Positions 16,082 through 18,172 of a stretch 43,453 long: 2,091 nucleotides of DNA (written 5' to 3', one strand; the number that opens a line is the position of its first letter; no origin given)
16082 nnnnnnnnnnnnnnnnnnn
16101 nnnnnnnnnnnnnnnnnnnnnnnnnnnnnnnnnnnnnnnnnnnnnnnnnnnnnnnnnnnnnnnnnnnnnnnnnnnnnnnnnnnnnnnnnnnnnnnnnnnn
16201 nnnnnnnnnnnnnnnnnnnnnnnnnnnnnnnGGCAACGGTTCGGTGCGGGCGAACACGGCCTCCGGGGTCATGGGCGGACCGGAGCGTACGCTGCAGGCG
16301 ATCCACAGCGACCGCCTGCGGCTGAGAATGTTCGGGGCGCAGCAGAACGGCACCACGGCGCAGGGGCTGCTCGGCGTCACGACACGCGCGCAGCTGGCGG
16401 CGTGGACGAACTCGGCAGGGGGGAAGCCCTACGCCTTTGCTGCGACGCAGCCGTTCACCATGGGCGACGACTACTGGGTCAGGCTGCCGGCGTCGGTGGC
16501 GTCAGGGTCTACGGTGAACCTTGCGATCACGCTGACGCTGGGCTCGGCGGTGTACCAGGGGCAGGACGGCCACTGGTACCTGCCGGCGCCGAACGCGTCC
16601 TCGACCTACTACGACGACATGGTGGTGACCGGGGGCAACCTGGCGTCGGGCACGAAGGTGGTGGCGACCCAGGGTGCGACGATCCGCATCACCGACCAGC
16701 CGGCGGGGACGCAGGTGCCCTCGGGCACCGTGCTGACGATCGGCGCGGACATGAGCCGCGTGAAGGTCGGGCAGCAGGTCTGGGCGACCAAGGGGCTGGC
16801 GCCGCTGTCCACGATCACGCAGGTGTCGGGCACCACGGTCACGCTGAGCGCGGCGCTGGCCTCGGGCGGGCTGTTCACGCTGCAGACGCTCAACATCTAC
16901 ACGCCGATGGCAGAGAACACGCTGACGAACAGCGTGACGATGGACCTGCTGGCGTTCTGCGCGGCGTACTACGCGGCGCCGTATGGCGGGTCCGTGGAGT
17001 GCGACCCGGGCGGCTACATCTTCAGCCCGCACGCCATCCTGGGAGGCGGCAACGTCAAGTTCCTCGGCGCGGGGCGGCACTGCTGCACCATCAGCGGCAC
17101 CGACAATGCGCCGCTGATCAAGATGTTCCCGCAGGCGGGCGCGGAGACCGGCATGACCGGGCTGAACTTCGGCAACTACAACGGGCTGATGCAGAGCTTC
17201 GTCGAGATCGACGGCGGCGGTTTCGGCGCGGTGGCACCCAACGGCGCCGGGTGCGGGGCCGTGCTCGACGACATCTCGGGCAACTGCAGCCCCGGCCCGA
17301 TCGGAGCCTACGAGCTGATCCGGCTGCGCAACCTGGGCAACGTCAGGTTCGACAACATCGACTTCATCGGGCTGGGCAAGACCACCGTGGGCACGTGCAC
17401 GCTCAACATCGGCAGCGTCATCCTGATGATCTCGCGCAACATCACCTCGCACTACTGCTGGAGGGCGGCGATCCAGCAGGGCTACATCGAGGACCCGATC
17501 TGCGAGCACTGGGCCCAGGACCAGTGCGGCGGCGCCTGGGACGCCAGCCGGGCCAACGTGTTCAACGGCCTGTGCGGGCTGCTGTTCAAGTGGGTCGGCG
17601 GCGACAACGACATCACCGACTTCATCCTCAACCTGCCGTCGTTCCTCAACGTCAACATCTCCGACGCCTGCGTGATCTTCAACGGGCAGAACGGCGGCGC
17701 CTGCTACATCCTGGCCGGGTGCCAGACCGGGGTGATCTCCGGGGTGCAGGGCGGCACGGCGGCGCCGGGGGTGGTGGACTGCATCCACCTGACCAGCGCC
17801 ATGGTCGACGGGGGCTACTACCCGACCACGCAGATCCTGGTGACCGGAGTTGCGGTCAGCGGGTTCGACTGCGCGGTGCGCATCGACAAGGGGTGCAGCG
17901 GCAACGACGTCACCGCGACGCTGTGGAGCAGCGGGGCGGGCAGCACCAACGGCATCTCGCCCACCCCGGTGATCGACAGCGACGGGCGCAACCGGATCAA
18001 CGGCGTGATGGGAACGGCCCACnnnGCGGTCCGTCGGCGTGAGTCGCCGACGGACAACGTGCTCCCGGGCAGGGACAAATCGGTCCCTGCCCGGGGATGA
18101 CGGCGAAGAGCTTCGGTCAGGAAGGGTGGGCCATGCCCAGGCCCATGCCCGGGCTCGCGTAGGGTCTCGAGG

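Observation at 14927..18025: Orphan phage tail-fibre/tailspike-like giant ORF embedded among housekeeping genes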

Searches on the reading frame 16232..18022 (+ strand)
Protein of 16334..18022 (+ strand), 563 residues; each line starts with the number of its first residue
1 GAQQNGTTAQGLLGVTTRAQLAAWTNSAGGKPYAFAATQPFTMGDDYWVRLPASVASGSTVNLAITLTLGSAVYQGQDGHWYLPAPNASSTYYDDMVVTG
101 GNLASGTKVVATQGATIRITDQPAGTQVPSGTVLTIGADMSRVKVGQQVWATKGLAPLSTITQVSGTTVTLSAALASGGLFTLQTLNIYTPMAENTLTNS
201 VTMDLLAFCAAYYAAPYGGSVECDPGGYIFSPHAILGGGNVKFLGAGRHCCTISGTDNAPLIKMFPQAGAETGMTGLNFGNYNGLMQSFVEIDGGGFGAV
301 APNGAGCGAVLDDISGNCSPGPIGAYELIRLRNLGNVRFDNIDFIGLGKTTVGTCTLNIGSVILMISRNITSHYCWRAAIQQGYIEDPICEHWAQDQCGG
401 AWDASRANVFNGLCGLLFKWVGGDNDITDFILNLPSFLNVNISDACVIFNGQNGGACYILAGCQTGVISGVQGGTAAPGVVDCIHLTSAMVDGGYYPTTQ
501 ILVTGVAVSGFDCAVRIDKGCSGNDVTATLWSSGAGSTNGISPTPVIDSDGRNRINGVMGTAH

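Call 19: find_homologous_proteins(query=window:16334-18022:+)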
Query window:16334-18022:+ (563 aa): 5 proteins with E <= 0.001 among 8000 candidates.
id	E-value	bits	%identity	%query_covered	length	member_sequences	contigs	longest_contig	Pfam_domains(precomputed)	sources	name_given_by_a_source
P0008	0.0e+0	1273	100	100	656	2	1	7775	-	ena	-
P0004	0.0e+0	1141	88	100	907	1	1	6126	-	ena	-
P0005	0.0e+0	1117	86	100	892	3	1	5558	-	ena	-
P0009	0.0e+0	1024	79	100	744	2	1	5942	-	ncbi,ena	-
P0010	0.0e+0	1018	80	100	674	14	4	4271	-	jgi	-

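Call 33: predict_structure(alignment_id=A1)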
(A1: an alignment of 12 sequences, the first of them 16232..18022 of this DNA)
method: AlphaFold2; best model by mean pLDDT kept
length: 597 residues; sequences in the alignment: 12
mean_pLDDT: 51.5   pTM: 0.38
mean pLDDT of the five models: 51.5, 49.8, 49.2, 47.7, 47.5
residues with pLDDT >= 90: 17; 70-90: 148; 50-70: 123; < 50: 309
segments of 3 or more residues with pLDDT < 50: 1-40, 244-465, 479-489, 508-513, 525-528, 543-546, 564-577, 593-597
pLDDT, mean of each block of 10 residues (from residue 1): 23 25 28 33 67 75 64 60 74 88 88 83 62 85 79 87 89 86 70 85 87 68 71 58 43 27 31 35 36 39 35 37 38 25 38 33 38 38 23 21 22 23 23 28 23 25 45 53 39 68 57 58 57 75 55 77 42 40 68 40
secondary structure, 60 per line:
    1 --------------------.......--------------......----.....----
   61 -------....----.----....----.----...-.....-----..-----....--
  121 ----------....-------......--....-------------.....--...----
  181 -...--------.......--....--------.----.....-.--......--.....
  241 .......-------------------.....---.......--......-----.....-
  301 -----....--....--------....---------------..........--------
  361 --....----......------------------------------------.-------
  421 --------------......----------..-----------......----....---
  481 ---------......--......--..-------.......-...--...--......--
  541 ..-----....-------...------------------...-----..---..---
elements in order: H21-27 H43-47 H52-56 H68-71 E81-84 E94-96 E98-102 E115-118 E131-134 E142-147 E150-153 E167-171 E182-184 E193-199 E202-205 E219-223 H228-233 H237-247 E267-271 E275-281 E284-289 E295-299 E306-309 E312-315 E324-327 E343-352 E363-366 E371-376 E435-437 E464-469 E474-477 E490-495 E498-503 E515-521 E523-525 E528-530 E533-538 E548-551 E559-561 E580-582

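Call 38: fold_search(model_id=the predicted structure, library=pdb)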
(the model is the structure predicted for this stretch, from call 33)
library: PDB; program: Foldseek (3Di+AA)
matches with E <= 10: 593; with E <= 0.001: 1
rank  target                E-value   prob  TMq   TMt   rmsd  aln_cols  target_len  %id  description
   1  7vul_B                1.0e-04  0.25  0.08  0.08  20.7       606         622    9  Structure of Klebsiella Phage P560 depolymerase (released 2022-11-16)
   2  6k0p_A                3.0e-03  0.15  0.12  0.13  24.6       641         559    9  Catalytic domain of GH87 alpha-1,3-glucanase D1045A in complex with nigerose (released 2019-12-25)
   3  6k0m                  3.5e-03  0.20  0.14  0.14  23.7       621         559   10  Catalytic domain of GH87 alpha-1,3-glucanase from Paenibacillus glycanilyticus FH11 (released 2019-12-25)
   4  6k0s_A                4.0e-03  0.13  0.12  0.12  23.9       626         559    9  Catalytic domain of GH87 alpha-1,3-glucanase D1069A in complex with nigerose (released 2019-12-25)
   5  6k0v_A                5.2e-03  0.14  0.13  0.14  23.1       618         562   11  Catalytic domain of GH87 alpha-1,3-glucanase D1069A in complex with tetrasaccharides (released 2019-12-25)
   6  6k0q_A                8.2e-03  0.11  0.12  0.13  24.4       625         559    9  Catalytic domain of GH87 alpha-1,3-glucanase D1068A in complex with nigerose (released 2019-12-25)
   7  4ru4_B                1.7e-02  0.08  0.10  0.10  21.9       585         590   10  Crystal structure of the tailspike protein gp49 from Pseudomonas phage LKA1 (released 2015-11-18)
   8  9n71_A                5.6e-02  0.38  0.09  0.19  13.7       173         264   10  Tail tube structure of Acinetobacter baumannii phage Mystique (released 2025-03-19)
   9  5zru_A                6.6e-02  0.04  0.10  0.10  22.5       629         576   10  Crystal structure of Agl-KA catalytic domain (released 2019-10-23)
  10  2bvb                  7.0e-02  0.03  0.05  0.13  18.5       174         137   13  The C-terminal domain from Micronemal Protein 1 (MIC1) from Toxoplasma Gondii (released 2005-10-12)
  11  4ru4_A                8.7e-02  0.04  0.08  0.08  21.2       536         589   10  Crystal structure of the tailspike protein gp49 from Pseudomonas phage LKA1 (released 2015-11-18)
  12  9qiv_B                9.2e-02  0.85  0.11  0.07   5.9       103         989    9  Consensus structure of UBA6-BIRC6 (alternative conformation) (released 2025-10-29)
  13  7sol_C                9.7e-02  0.75  0.11  0.07   6.4       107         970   10  Crystal Structures of the bispecific ubiquitin/FAT10 activating enzyme, Uba6 (released 2022-11-02)
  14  7sol_A                1.2e-01  0.77  0.11  0.07   6.3       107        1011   10  Crystal Structures of the bispecific ubiquitin/FAT10 activating enzyme, Uba6 (released 2022-11-02)
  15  3cna                  1.3e-01  0.06  0.06  0.11  21.7       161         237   12  STRUCTURE OF CONCANAVALIN A AT 2.4 ANGSTROMS RESOLUTION (released 1976-10-11)
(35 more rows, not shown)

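Call 59: search_protein_representatives(alignment_id=A4)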
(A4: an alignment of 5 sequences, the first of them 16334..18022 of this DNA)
Query: 5 sequences, 739 profile positions. Proteins with E-value up to 0.001 (for the whole library): 15; up to 1e-10: 13; up to 1e-30: 12. The best 15 are listed.
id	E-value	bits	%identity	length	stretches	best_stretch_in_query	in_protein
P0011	0.0e+00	1199.1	-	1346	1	1-739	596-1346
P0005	2.4e-276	935.4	-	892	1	1-599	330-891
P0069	1.3e-252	856.9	-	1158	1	1-723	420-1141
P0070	2.5e-193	660.9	-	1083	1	1-734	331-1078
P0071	3.3e-191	653.9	-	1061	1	1-720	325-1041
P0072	1.1e-129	450.5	-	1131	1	11-597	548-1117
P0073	6.4e-76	272.8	-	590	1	5-562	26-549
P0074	2.5e-75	270.8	-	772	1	13-595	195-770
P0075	3.4e-71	257.1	-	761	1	11-572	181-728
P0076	1.9e-65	238.1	-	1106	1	1-732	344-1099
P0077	5.6e-65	236.6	-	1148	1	1-727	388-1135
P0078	1.8e-58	215.1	-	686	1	14-589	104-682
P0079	1.8e-23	99.4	-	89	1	365-455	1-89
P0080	2.2e-08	49.4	-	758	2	104-239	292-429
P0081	5.6e-05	38.2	-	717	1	16-329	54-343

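Call 61: search_protein_families(library=pfam, proteins=[P0069, P0071, P0072, P0073, P0074, P0076, P0078, P0080, P0081], max_evalue=0.01)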
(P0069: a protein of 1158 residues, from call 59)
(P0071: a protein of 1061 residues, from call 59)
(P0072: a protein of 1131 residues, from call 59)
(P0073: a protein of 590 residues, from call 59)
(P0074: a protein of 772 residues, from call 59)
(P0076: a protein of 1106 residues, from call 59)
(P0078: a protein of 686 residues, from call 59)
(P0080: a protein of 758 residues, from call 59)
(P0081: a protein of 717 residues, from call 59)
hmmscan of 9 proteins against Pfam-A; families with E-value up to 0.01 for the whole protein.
P0069 (1158 aa): 0 families

P0071 (1061 aa): 0 families

P0072 (1131 aa): 1 family
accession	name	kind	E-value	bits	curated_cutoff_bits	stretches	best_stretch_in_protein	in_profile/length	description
PF02839.19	CBM_5_12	-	5.7e-08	33.1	26.2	1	353-383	2-31/44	Carbohydrate-binding module family 5/12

P0073 (590 aa): 0 families

P0074 (772 aa): 0 families

P0076 (1106 aa): 0 families

P0078 (686 aa): 0 families

P0080 (758 aa): 1 family
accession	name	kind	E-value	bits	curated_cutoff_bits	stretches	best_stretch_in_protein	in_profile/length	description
PF12708.12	Pect-lyase_RHGA_epim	-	0.0003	21.1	27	0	422-502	18-88/213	Rhamnogalacturonase A/epimerase, pectate lyase-like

P0081 (717 aa): 0 families

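Call 64: find_homologous_proteins(query=A5, max_evalue=0.001)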
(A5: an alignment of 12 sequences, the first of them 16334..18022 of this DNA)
Query A5 (12 sequences) (563 aa, profile of the alignment): 7 proteins with E <= 0.001 among 8000 candidates.
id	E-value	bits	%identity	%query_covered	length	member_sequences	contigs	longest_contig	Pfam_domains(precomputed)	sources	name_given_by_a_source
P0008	1.8e-226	771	100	100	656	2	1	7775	-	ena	-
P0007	1.0e-218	746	79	100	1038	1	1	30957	-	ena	-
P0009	2.3e-217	741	79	100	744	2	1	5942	-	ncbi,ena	-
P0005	1.9e-216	738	86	100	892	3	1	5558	-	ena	-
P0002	2.1e-215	735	87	100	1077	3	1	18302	-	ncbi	ncbi:MAG: hypothetical protein ACRYG6_10670 [Janthinobacterium lividum]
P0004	3.9e-215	734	88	100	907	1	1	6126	-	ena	-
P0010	6.6e-215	733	80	100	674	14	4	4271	-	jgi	-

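Call 67: search_solved_structures(query=A5, max_evalue=10)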
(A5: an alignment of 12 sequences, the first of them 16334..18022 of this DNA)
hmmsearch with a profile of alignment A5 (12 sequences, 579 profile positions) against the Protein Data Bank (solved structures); distinct sequences matched with E-value up to 10: 3.
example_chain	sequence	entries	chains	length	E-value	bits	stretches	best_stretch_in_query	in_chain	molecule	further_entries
1xg2_A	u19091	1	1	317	0.011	17.5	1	212-283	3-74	Pectinesterase 1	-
5g04_L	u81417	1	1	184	1.8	10.1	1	200-224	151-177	ANAPHASE-PROMOTING COMPLEX SUBUNIT 10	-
5fid_A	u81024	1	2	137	2.3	9.8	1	32-104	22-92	Elicitor protein Hrip2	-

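Call 73: predict_structure(alignment_id=A5)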
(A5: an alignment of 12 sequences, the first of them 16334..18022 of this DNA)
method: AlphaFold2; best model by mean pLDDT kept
length: 563 residues; sequences in the alignment: 12
mean_pLDDT: 87.9   pTM: 0.88
mean pLDDT of the five models: 87.9, 87.5, 85.7, 85.7, 85.3
residues with pLDDT >= 90: 322; 70-90: 207; 50-70: 23; < 50: 11
segments of 3 or more residues with pLDDT < 50: 532-542
pLDDT, mean of each block of 10 residues (from residue 1): 89 94 93 92 89 92 93 88 86 89 92 91 90 94 95 91 96 91 91 91 94 89 91 89 90 87 89 92 84 83 81 89 87 93 92 93 94 95 92 92 91 92 88 94 88 76 94 76 89 87 85 85 78 38 68 77 55
secondary structure, 60 per line:
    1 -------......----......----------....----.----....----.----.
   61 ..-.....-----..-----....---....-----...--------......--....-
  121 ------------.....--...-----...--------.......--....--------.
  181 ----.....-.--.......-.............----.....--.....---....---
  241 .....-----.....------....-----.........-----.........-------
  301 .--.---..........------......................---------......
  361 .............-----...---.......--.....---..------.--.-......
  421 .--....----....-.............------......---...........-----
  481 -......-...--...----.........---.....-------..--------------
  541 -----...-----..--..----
elements in order: H9-13 H18-23 H34-37 E47-50 E60-62 E64-68 E81-84 H88-91 E97-99 E108-113 E116-119 E133-137 E148-150 E159-165 E168-171 E185-189 H194-200 H203-214 E219-223 E226-230 E234-237 E241-245 E251-255 E262-265 E271-279 E285-293 E308-317 E324-345 E355-373 E379-381 E385-391 E394-398 E415-421 E424-427 E432-435 E437-449 E456-461 E465-475 E482-487 E489-491 E494-496 E501-509 E513-517 E546-548

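Call 76: fold_search(model_id=the predicted structure, library=pdb)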
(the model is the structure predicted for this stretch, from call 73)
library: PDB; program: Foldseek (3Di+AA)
matches with E <= 10: 681; with E <= 0.001: 22
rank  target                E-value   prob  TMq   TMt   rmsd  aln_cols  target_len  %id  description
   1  6k0v_A                8.9e-07  1.00  0.22  0.22  18.1       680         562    9  Catalytic domain of GH87 alpha-1,3-glucanase D1069A in complex with tetrasaccharides (released 2019-12-25)
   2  6k0q_A                1.3e-06  1.00  0.31  0.31  19.4       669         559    8  Catalytic domain of GH87 alpha-1,3-glucanase D1068A in complex with nigerose (released 2019-12-25)
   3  6k0p_A                2.4e-06  1.00  0.29  0.29  18.9       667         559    7  Catalytic domain of GH87 alpha-1,3-glucanase D1045A in complex with nigerose (released 2019-12-25)
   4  6k0s_A                2.4e-06  1.00  0.29  0.29  19.2       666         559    8  Catalytic domain of GH87 alpha-1,3-glucanase D1069A in complex with nigerose (released 2019-12-25)
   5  6k0m                  6.1e-06  1.00  0.26  0.27  19.0       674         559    7  Catalytic domain of GH87 alpha-1,3-glucanase from Paenibacillus glycanilyticus FH11 (released 2019-12-25)
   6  7c7d_A                9.8e-06  1.00  0.26  0.27  16.2       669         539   10  Crystal structure of the catalytic unit of thermostable GH87 alpha-1,3-glucanase from Streptomyces thermodiastaticus s (released 2020-11-11)
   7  5lw3                  1.5e-05  1.00  0.46  0.66   5.5       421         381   15  Azotobacter vinelandii Mannuronan C-5 epimerase AlgE6 A-module (released 2017-10-25)
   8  6f7k_B                2.0e-05  1.00  0.35  0.36   9.8       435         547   11  Crystal structure of Dettilon tailspike protein (gp208) (released 2018-12-19)
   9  5zru_A                2.2e-05  0.98  0.21  0.21  17.9       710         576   10  Crystal structure of Agl-KA catalytic domain (released 2019-10-23)
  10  7vul_B                8.1e-05  1.00  0.28  0.26  16.9       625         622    9  Structure of Klebsiella Phage P560 depolymerase (released 2022-11-16)
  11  2pyh_B                1.6e-04  1.00  0.32  0.46  11.7       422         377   14  Azotobacter vinelandii Mannuronan C-5 epimerase AlgE4 A-module complexed with mannuronan trisaccharide (released 2008-05-27)
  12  7vul_A                2.6e-04  1.00  0.30  0.28  16.6       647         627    9  Structure of Klebsiella Phage P560 depolymerase (released 2022-11-16)
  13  2pyh_A                3.0e-04  1.00  0.34  0.47  10.7       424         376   14  Azotobacter vinelandii Mannuronan C-5 epimerase AlgE4 A-module complexed with mannuronan trisaccharide (released 2008-05-27)
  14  3gq8                  3.2e-04  1.00  0.36  0.34  10.1       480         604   14  Crystal Structure of the Bacteriophage phi29 gene product 12 N-terminal fragment in complex with 2-(N-cyclohexylamino)et (released 2009-05-26)
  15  2pyg_B                3.3e-04  1.00  0.32  0.45  11.5       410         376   13  Azotobacter vinelandii Mannuronan C-5 epimerase AlgE4 A-module (released 2008-05-27)
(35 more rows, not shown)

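Call 80: fold_search(model_id=the predicted structure, library=viral)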
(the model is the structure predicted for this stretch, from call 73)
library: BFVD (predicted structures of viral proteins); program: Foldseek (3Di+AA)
matches with E <= 10: 1232; with E <= 0.001: 69
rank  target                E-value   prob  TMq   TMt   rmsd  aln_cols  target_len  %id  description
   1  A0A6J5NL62            9.4e-08  1.00  0.40  0.29  30.3       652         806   12  Pectate lyase superfamily protein [uncultured Caudovirales phage]
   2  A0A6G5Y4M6            2.3e-07  1.00  0.46  0.30  28.0       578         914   13  (no name in the UniProt tables at hand)
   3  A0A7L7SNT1            5.1e-07  1.00  0.26  0.17  18.8       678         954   11  (no name in the UniProt tables at hand)
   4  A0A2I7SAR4            8.2e-07  0.97  0.14  0.11  27.2       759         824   12  (no name in the UniProt tables at hand)
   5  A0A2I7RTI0            2.2e-06  0.97  0.17  0.13  37.6       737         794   11  (no name in the UniProt tables at hand)
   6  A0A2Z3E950            3.0e-06  1.00  0.29  0.23  25.6       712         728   11  (no name in the UniProt tables at hand)
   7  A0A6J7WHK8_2          3.2e-06  1.00  0.13  0.07  25.0       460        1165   12  ChiC_BD domain containing protein [uncultured Caudovirales phage]
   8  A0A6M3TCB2            4.6e-06  1.00  0.41  0.44   7.5       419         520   13  Putative lyase superfamily protein [Pseudomonas phage MR4]
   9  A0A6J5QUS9            5.9e-06  1.00  0.37  0.30  23.1       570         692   13  Pectate lyase superfamily protein [uncultured Caudovirales phage]
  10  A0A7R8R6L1            7.8e-06  1.00  0.26  0.15  32.2       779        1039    9  (no name in the UniProt tables at hand)
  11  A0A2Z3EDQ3            9.0e-06  1.00  0.36  0.17  25.4       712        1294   10  (no name in the UniProt tables at hand)
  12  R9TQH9                1.2e-05  1.00  0.35  0.40  10.7       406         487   11  (no name in the UniProt tables at hand)
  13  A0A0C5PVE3            1.4e-05  1.00  0.35  0.26  26.6       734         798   10  Tailspike [Salmonella phage Det7]
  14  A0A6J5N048            1.5e-05  0.92  0.16  0.14  38.0       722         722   11  Pectate lyase superfamily protein [uncultured Caudovirales phage]
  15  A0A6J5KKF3            2.8e-05  1.00  0.34  0.35  10.6       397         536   12  Right handed beta helix domain-containing protein [uncultured Caudovirales phage]
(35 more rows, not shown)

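Call 95: find_related_loci(query=window:16334-18022:+, collection=viral_contigs, flank=10000)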
Query window:16334-18022:+ (563 aa) in viral_contigs; peptide patterns used: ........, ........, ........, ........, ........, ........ (x = any residue, [..] = any of these).
No stretch of DNA in the collection matches any of the patterns.

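Call 96: find_related_loci(query=A4, collection=viral_contigs, flank=10000)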
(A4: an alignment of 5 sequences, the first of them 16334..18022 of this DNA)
Query A4 (563 aa) in viral_contigs; peptide patterns used: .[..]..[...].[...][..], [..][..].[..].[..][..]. (x = any residue, [..] = any of these).
62 stretches matched a pattern; 1 encode a relative of the query (tblastn E <= 1e-3); 1 distinct loci.
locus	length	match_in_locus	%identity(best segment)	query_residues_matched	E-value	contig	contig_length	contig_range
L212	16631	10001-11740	31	1-524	2e-56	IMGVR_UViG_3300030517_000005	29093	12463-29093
